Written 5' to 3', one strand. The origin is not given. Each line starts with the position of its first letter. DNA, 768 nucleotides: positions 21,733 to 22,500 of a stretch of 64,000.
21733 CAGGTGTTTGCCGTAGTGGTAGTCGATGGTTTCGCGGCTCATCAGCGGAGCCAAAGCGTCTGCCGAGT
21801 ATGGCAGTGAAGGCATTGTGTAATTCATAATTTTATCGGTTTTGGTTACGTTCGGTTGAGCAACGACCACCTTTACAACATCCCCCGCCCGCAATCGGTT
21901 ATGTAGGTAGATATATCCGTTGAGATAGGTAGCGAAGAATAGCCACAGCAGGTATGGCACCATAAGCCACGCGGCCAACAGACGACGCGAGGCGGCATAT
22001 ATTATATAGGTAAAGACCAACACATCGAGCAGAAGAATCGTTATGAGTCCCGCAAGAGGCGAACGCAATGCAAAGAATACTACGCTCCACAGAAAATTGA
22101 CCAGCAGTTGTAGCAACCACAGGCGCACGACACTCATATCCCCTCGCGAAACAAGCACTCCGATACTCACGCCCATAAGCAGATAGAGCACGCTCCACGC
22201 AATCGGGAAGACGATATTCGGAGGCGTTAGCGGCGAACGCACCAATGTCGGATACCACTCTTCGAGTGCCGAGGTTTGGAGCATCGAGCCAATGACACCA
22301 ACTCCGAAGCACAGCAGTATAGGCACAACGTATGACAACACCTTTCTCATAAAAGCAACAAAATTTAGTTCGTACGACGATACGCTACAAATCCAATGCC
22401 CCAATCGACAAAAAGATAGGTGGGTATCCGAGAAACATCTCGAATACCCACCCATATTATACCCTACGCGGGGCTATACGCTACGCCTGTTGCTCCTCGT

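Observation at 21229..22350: In-frame TspO-superoxide dismutase fusion with a possible internal start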

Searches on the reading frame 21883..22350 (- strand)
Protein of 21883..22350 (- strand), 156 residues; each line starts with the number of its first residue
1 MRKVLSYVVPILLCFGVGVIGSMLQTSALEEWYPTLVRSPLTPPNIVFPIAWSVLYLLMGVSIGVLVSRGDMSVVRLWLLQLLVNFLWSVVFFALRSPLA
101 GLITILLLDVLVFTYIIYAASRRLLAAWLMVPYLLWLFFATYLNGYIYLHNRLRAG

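Call 56: search_solved_structures(query=window:21883-22350:-, max_evalue=0.001, show_alignments=3)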
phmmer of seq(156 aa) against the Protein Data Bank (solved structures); distinct sequences matched with E-value up to 0.001: 8.
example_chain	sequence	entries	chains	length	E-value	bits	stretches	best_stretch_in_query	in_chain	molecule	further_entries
8e7x_A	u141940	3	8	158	1.3e-12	51.7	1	14-145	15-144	Tryptophan-rich sensory protein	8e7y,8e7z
4ryi_A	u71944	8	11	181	1.8e-12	51.2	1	6-149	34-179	Integral membrane protein | Tryptophan-rich protein TspO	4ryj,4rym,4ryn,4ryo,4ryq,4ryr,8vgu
4uc3_A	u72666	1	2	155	6.6e-12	49.4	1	14-145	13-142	TRANSLOCATOR PROTEIN TSPO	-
4uc2_A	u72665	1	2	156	2.1e-11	47.8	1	14-144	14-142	TRANSLOCATOR PROTEIN TSPO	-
4uc1_A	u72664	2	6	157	4.3e-11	46.7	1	14-144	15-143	Translocator protein TspO | Tryptophan-rich sensory protein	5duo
8e7w_A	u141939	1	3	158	4.3e-11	46.7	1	14-144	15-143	Tryptophan-rich sensory protein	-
2mgy_A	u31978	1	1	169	5.9e-08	36.5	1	19-155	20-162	Translocator protein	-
2n02_A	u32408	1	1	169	2.1e-07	34.7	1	19-155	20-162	Translocator protein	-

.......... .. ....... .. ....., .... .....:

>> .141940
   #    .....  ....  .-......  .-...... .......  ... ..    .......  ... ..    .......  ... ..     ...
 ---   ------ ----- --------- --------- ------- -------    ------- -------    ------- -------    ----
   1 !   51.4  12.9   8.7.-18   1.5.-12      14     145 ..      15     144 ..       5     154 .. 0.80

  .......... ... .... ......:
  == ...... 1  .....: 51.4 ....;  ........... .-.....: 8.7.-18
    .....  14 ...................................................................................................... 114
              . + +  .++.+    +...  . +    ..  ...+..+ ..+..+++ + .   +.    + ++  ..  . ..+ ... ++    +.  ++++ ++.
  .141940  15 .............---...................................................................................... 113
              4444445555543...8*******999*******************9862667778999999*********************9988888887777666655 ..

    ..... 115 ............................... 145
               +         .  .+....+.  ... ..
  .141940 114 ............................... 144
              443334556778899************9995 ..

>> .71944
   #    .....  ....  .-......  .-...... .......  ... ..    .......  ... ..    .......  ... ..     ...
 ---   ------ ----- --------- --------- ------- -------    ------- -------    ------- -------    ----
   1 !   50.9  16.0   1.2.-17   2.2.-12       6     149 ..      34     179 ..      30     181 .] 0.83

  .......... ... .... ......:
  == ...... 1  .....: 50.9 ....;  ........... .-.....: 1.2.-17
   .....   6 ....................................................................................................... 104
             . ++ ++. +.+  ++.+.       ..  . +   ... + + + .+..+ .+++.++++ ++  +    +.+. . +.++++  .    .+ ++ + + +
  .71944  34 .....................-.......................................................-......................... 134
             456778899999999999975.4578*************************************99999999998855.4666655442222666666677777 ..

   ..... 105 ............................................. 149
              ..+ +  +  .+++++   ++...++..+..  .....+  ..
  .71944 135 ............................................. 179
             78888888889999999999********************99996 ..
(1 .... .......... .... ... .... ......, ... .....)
